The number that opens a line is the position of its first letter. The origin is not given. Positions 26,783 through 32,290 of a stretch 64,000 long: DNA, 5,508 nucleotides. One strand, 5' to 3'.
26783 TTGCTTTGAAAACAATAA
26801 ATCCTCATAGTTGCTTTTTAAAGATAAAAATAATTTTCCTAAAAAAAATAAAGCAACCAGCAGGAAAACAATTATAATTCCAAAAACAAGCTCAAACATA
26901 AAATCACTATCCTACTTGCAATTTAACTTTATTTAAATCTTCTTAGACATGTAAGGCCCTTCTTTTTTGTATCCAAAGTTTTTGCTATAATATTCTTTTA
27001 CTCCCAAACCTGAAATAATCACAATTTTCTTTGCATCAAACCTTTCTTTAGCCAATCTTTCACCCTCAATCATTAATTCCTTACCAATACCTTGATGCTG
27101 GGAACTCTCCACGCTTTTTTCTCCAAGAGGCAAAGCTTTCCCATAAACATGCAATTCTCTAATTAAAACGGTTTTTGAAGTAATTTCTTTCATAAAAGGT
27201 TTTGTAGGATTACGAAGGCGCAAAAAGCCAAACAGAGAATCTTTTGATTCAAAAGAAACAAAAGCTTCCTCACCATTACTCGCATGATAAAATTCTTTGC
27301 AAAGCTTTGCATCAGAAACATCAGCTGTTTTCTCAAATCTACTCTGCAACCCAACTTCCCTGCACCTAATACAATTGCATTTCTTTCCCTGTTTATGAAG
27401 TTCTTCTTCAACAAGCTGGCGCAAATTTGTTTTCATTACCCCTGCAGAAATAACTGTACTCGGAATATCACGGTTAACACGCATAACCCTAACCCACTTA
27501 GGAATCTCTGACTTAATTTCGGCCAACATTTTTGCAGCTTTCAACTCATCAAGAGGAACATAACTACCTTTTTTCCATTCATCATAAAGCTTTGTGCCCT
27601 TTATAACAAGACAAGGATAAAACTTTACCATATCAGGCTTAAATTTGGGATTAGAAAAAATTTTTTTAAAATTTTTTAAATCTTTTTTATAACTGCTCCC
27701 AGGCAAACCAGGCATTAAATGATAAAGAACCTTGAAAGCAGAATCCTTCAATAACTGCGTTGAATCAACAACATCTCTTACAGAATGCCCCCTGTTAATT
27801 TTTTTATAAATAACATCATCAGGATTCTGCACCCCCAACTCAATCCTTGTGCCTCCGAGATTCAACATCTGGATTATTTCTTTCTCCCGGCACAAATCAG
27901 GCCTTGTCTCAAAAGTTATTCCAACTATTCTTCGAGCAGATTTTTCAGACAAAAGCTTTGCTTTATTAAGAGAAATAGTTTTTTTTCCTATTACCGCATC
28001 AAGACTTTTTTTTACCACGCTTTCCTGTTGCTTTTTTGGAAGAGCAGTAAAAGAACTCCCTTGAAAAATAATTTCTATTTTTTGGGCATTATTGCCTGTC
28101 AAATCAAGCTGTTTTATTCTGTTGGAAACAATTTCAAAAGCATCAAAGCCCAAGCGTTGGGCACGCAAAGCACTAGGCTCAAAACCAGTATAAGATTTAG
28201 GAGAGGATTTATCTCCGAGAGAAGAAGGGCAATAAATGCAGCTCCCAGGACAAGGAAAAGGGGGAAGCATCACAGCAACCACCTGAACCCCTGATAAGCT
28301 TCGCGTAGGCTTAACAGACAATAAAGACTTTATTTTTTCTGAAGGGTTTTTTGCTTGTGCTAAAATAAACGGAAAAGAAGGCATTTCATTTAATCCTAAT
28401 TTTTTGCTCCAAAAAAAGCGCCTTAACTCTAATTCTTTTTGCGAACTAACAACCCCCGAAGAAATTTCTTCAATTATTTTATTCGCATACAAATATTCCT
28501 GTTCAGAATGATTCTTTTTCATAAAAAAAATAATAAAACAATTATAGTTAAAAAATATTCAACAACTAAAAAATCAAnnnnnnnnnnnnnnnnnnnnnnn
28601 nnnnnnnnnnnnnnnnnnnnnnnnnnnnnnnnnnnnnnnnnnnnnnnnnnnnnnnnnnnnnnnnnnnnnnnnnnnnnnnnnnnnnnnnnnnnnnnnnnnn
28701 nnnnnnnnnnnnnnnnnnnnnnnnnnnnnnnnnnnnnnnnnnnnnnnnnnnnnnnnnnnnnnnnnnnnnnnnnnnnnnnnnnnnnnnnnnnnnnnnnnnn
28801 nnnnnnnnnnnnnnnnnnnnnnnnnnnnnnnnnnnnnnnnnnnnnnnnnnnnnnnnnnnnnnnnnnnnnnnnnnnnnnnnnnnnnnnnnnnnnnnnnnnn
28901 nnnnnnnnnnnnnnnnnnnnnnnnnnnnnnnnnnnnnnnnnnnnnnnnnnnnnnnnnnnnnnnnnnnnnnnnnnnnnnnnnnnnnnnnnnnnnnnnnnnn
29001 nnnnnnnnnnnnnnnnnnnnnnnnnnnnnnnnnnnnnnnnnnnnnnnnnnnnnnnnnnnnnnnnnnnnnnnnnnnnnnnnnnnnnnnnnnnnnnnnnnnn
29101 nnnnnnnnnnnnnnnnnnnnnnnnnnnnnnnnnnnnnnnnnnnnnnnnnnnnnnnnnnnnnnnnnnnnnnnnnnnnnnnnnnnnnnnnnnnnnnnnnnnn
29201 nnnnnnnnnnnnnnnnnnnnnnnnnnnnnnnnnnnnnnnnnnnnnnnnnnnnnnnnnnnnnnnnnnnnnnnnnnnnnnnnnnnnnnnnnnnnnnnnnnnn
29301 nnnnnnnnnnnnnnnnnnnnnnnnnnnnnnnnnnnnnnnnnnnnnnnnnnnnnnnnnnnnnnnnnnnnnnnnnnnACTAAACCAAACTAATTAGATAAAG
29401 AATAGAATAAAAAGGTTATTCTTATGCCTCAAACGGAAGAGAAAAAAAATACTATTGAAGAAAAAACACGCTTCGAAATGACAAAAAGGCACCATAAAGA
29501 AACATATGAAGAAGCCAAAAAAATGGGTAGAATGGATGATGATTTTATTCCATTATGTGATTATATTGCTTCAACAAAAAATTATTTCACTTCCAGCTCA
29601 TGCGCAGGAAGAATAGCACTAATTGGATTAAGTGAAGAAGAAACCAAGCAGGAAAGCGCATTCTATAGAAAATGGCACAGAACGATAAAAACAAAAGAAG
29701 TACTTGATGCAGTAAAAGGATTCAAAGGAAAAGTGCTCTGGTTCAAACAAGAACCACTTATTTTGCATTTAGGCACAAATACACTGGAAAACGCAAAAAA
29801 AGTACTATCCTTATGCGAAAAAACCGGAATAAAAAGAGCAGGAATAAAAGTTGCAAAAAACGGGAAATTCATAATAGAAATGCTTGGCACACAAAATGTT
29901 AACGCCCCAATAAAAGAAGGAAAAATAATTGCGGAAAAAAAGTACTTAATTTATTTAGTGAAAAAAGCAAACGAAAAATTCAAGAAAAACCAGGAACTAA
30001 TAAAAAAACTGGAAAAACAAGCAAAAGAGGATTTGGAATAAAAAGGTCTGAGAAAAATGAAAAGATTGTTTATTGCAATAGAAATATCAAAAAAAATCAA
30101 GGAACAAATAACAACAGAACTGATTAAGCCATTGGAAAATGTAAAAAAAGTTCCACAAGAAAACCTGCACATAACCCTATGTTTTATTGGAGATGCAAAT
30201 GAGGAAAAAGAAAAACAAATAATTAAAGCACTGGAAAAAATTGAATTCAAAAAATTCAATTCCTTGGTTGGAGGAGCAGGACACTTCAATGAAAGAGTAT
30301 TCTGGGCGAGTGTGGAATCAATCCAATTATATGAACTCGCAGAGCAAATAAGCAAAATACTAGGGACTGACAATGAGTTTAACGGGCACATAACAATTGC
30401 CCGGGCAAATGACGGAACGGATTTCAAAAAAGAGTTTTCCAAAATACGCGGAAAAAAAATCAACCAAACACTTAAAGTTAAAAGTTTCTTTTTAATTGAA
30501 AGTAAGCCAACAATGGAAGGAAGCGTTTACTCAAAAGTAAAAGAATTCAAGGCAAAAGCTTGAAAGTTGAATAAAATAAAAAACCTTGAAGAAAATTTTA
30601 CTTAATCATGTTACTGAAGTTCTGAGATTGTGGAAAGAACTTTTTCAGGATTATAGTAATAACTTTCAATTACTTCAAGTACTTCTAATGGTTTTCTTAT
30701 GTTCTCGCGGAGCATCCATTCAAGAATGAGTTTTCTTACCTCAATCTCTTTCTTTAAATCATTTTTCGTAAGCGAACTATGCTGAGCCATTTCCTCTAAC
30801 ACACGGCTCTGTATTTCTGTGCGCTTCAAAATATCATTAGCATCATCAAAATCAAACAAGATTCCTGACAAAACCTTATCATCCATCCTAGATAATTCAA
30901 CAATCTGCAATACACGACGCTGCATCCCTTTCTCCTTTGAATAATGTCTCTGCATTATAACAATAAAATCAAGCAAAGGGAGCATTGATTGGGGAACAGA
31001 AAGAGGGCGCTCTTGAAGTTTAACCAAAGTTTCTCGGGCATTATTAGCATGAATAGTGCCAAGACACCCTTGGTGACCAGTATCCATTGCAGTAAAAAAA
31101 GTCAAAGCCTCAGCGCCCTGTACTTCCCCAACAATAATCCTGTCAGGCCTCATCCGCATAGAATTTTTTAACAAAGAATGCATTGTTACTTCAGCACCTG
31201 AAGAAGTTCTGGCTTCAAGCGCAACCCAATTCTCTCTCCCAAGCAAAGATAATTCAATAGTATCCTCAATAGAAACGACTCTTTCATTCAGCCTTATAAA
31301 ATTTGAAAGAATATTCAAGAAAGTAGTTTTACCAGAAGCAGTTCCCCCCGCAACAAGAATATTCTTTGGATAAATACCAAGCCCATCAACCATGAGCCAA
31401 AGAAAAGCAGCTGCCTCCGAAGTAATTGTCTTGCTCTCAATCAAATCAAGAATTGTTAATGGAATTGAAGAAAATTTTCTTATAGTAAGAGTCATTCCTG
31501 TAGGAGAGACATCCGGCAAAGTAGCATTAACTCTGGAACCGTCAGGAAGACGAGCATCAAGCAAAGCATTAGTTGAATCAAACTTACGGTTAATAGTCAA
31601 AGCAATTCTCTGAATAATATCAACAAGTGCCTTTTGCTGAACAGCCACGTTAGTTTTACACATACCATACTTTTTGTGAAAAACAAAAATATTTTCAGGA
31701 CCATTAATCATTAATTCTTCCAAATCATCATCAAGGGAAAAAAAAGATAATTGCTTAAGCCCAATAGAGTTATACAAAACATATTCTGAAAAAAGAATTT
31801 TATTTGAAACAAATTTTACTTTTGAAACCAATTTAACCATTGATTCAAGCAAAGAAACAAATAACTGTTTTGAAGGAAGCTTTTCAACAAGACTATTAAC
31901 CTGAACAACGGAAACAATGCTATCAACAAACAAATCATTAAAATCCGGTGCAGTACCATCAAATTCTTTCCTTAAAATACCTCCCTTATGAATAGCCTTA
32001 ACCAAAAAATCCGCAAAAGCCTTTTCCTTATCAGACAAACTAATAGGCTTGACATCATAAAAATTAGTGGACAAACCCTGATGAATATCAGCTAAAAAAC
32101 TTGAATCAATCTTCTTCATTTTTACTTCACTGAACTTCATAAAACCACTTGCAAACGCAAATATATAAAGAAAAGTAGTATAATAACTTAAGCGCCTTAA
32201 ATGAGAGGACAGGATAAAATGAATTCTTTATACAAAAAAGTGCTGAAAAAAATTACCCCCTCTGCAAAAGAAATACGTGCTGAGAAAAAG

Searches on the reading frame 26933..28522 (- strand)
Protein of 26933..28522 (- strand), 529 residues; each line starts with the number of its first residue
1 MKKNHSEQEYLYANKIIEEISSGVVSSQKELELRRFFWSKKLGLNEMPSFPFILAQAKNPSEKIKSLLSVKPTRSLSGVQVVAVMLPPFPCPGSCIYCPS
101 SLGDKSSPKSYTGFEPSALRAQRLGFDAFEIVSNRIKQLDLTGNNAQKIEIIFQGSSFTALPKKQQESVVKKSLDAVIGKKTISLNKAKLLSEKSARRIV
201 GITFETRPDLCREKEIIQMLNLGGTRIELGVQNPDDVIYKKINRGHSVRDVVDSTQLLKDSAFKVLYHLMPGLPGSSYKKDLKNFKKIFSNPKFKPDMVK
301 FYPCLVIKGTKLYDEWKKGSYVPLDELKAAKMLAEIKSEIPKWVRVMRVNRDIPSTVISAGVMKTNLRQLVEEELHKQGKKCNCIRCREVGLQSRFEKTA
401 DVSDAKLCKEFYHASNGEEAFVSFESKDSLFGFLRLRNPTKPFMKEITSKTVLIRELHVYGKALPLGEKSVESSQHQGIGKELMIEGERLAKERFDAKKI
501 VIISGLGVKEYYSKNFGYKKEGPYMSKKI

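Call 45: search_protein_families(library=pfam, proteins=[window:26933-28522:-], max_evalue=0.00001)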
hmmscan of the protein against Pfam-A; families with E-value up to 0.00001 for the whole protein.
window:26933-28522:- (529 aa): 2 families
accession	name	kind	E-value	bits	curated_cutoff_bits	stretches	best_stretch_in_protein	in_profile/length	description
PF16199.10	Radical_SAM_C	-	1.4e-21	76.8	31.9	1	296-376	1-84/85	Radical_SAM C-terminal domain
PF04055.27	Radical_SAM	-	9.9e-14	52.3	29.5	1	91-278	7-156/166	Radical SAM superfamily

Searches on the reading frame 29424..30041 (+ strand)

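Call 45: search_protein_families(library=pfam, proteins=[window:29424-30041:+], max_evalue=0.00001)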
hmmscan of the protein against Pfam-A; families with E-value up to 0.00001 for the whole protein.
window:29424-30041:+ (205 aa): 1 family
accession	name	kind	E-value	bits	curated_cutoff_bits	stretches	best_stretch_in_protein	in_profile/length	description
PF02676.19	TYW3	-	5.2e-38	130.9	27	1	27-199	14-208/211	Methyltransferase TYW3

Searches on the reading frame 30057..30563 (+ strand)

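Call 45: search_protein_families(library=pfam, proteins=[window:30057-30563:+], max_evalue=0.00001)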
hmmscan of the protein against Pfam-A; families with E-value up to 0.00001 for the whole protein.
window:30057-30563:+ (168 aa): 2 families
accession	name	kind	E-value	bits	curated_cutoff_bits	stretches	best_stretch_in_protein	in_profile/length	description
PF02834.22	LigT_PEase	-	3e-16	59.8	23.3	1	11-83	4-87/87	LigT like Phosphoesterase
PF13563.12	2_5_RNA_ligase2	-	1.8e-10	41.5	27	1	27-148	16-147/152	2'-5' RNA ligase superfamily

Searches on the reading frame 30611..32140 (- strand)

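Call 45: search_protein_families(library=pfam, proteins=[window:30611-32140:-], max_evalue=0.00001)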
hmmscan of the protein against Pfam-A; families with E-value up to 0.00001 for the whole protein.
window:30611-32140:- (509 aa): 1 family
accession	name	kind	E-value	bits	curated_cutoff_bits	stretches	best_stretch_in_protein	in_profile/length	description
PF00437.27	T2SSE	-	6.2e-39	134.1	24.9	1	137-384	13-262/370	Type II/IV secretion system protein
